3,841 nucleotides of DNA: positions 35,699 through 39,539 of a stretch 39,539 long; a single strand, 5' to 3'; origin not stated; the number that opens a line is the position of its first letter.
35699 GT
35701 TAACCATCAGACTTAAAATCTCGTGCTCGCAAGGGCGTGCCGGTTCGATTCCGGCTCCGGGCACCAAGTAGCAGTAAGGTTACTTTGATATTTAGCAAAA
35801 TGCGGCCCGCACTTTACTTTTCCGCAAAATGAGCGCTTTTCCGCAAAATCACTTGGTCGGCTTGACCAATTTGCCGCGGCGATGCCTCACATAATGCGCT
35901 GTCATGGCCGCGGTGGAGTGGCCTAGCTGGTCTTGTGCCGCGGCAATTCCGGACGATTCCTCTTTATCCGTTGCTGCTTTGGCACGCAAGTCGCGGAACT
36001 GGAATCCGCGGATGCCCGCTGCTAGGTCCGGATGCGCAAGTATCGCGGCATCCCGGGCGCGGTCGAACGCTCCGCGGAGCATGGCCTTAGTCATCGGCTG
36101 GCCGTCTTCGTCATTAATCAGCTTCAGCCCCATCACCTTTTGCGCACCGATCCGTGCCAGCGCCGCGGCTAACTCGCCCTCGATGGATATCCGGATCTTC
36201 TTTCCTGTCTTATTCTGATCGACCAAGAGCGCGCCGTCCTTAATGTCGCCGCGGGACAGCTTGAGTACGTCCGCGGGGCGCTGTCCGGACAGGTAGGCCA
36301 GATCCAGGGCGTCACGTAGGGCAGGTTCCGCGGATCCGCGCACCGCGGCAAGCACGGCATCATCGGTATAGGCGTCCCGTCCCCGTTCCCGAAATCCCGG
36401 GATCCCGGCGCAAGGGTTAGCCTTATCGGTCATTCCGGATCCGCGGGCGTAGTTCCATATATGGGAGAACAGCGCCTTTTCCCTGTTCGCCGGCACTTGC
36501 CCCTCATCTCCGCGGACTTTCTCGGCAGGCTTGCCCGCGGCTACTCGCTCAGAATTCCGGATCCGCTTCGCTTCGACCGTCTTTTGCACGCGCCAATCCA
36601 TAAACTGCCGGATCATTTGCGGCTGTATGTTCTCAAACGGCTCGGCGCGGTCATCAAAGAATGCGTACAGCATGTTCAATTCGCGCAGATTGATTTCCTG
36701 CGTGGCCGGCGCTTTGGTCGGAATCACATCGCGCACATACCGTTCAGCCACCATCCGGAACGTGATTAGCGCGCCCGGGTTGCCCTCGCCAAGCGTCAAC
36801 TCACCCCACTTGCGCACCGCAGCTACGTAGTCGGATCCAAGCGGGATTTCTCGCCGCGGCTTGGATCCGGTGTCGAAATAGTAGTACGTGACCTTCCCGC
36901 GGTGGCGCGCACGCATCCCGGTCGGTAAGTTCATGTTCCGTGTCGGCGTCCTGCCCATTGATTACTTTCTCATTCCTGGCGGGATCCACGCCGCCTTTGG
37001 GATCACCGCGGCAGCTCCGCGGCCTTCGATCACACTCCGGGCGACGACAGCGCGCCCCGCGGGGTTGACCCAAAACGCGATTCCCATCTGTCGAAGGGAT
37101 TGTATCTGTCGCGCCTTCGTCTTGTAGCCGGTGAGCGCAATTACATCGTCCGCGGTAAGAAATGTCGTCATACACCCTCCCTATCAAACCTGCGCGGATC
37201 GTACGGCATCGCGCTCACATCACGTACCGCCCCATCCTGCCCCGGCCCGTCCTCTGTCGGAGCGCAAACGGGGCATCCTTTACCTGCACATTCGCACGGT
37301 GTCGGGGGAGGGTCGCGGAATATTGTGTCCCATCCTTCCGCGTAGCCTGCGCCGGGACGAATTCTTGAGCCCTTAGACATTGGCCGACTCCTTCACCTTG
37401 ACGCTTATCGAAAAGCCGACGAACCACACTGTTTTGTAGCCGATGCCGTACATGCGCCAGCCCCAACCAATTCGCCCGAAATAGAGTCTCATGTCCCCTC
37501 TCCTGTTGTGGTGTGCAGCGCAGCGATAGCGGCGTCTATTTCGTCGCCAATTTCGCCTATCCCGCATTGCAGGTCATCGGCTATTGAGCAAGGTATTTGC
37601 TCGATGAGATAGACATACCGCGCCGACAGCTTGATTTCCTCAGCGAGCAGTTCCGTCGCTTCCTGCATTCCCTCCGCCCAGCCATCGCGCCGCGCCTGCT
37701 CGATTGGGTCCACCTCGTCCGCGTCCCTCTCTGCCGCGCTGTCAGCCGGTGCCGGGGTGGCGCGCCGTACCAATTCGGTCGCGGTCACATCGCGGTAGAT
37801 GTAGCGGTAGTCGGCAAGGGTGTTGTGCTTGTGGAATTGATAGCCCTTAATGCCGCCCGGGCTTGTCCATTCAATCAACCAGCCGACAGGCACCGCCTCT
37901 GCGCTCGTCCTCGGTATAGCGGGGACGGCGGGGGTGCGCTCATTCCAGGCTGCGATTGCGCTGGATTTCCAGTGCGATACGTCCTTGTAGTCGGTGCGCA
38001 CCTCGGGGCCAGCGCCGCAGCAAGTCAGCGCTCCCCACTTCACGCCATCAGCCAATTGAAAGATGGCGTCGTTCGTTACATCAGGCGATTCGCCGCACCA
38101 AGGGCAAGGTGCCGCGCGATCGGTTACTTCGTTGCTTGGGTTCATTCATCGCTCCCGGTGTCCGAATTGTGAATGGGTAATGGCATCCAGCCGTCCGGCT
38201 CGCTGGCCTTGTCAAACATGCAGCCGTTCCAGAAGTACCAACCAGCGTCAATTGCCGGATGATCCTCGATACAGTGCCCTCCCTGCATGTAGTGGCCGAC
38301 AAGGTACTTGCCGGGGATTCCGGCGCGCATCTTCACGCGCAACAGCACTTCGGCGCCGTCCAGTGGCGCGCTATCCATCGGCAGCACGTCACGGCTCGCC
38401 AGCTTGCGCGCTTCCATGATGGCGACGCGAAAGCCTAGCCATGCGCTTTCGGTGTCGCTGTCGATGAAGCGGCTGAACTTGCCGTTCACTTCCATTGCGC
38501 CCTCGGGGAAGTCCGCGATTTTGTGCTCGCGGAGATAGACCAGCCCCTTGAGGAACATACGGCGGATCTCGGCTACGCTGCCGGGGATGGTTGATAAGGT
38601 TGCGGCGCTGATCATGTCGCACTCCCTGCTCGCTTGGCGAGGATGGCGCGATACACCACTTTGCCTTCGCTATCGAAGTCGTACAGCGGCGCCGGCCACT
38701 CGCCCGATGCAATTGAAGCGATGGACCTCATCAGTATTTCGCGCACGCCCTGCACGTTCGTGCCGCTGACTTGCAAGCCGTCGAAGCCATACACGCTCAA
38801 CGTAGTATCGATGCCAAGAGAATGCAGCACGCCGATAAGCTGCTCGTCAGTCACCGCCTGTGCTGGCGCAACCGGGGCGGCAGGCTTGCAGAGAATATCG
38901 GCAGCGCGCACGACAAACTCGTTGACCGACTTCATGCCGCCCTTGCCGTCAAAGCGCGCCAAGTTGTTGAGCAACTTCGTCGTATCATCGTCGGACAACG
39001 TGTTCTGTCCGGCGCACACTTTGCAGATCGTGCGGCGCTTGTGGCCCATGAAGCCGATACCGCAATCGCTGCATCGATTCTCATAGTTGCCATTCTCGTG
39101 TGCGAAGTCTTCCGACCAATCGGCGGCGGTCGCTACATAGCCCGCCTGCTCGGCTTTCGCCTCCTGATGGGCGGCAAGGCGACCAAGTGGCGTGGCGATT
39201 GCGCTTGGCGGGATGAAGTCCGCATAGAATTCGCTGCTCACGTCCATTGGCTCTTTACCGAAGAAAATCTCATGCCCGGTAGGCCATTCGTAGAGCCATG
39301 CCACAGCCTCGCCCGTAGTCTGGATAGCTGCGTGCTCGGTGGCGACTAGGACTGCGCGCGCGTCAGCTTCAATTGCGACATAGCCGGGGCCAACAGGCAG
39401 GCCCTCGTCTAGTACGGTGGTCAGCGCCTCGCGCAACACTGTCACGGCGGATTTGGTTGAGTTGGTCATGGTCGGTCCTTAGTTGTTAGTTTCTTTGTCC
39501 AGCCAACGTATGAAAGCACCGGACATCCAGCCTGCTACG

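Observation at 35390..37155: CCGCGG is absent from about 37.6 kb of the genome but occurs 23 times in the 1.8-kb attP/int/xis module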

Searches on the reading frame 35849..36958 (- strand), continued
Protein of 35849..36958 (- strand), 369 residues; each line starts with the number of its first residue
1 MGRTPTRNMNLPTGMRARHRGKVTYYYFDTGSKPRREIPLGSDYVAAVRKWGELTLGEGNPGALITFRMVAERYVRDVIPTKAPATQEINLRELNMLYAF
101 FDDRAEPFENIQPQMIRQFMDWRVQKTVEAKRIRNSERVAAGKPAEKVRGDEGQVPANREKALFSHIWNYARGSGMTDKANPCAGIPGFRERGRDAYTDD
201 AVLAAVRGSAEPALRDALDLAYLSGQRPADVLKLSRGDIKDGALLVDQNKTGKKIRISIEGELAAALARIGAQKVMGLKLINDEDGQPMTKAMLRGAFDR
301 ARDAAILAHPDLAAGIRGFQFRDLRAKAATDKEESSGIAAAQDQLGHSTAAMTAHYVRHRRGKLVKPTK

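Call 48: find_encoding_contigs(protein=P0002, flank=10000, max_places=3)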
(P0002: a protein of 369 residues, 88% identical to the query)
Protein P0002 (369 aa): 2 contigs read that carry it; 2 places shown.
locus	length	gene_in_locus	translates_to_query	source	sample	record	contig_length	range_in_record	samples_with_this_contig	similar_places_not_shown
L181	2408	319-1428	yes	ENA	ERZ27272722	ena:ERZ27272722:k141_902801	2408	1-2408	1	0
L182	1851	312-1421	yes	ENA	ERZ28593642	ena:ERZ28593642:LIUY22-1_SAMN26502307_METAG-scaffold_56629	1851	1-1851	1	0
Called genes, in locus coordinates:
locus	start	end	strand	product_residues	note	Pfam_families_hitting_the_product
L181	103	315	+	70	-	PF13986:DUF4224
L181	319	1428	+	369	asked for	PF00589:Phage_integrase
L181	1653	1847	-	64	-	-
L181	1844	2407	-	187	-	?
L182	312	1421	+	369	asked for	PF00589:Phage_integrase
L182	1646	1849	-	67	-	?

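Call 57: search_solved_structures(query=L004:44-499:-, max_evalue=1)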
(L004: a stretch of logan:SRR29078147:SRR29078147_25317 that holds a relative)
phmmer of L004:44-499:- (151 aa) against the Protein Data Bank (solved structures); distinct sequences matched with E-value up to 1: 2.
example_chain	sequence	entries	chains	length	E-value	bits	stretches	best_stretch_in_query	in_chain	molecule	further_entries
1mk0_A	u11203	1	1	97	0.0083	19.3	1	10-77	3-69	Intron-associated endonuclease 1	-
1ln0_A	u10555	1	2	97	0.055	16.6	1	10-77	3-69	intron-associated endonuclease 1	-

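Call 58: search_protein_families(library=pfam, proteins=[L004:44-499:-], max_evalue=1)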
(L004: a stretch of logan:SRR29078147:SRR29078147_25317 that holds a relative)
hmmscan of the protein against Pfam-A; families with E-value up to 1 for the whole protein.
L004:44-499:- (151 aa): 1 family
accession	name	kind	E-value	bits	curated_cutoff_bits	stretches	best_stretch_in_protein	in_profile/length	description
PF01541.30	GIY-YIG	-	4.3e-07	30.6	22.6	1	10-77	2-60/78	GIY-YIG catalytic domain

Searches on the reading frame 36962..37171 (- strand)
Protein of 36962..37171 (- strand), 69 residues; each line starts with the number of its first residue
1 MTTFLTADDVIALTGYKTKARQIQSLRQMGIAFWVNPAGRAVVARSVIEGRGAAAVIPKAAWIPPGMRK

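Call 34: search_protein_families(library=pfam, proteins=[window:36962-37171:-], max_evalue=0.01)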
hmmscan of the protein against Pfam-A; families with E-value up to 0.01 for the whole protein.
window:36962-37171:- (69 aa): 1 family
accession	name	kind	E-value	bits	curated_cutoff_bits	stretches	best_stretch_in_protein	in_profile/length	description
PF13986.11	DUF4224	-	1.9e-15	57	22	1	4-47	1-44/45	Domain of unknown function (DUF4224)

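Call 51: search_protein_families(library=phrogs, proteins=[window:36962-37171:-], max_evalue=0.001)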
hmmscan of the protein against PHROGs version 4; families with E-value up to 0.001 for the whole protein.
window:36962-37171:- (69 aa): 3 families
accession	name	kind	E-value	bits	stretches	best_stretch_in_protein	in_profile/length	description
phrog_8896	-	integration and excision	2.3e-14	54.2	1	2-65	5-71/76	excisionase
phrog_4764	-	integration and excision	2.4e-10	41.4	1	2-51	3-52/80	excisionase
phrog_1266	-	integration and excision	4.8e-09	37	1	2-49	5-52/77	excisionase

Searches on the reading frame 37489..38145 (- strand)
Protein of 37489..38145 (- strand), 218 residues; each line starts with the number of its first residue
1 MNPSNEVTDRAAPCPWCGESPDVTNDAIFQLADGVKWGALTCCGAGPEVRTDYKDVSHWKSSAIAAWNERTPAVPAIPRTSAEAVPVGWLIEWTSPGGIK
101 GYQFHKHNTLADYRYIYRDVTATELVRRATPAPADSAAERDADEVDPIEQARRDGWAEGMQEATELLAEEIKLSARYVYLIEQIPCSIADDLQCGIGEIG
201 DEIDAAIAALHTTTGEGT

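Call 34: search_protein_families(library=pfam, proteins=[window:37489-38145:-], max_evalue=0.01)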
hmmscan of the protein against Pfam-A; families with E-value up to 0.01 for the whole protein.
window:37489-38145:- (218 aa): 1 family
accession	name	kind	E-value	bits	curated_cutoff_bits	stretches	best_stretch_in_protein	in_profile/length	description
PF14354.12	Lar_restr_allev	-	1.9e-05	25.2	28.6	1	12-71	4-58/58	Restriction alleviation protein Lar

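Call 51: search_protein_families(library=phrogs, proteins=[window:37489-38145:-], max_evalue=0.001)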
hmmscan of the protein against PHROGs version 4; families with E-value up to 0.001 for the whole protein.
window:37489-38145:- (218 aa): 1 family
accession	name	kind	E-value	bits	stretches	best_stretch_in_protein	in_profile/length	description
phrog_599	-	moron, auxiliary metabolic gene and host takeover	2.1e-06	29.1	1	11-80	74-136/262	Lar-like restriction alleviation protein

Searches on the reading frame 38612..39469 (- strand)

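Call 34: search_protein_families(library=pfam, proteins=[window:38612-39469:-], max_evalue=0.01)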
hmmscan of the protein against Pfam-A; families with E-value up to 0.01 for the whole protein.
window:38612-39469:- (285 aa): 0 families

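Call 50: search_protein_families(library=phrogs, proteins=[window:38612-39469:-], max_evalue=0.001)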
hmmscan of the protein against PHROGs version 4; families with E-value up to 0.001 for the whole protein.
window:38612-39469:- (285 aa): 2 families
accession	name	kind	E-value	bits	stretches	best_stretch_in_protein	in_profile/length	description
phrog_8931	-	unknown function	1e-07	33.2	1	116-160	15-58/60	-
phrog_10481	-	unknown function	0.00025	22.4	1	124-156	13-45/85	-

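Call 58: search_protein_families(library=pfam, proteins=[window:38612-39469:-], max_evalue=1)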
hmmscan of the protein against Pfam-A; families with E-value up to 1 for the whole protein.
window:38612-39469:- (285 aa): 1 family
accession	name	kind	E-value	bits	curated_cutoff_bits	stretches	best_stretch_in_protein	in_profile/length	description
PF08271.17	Zn_Ribbon_TF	-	0.77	9.8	29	0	120-137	9-26/43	TFIIB zinc-binding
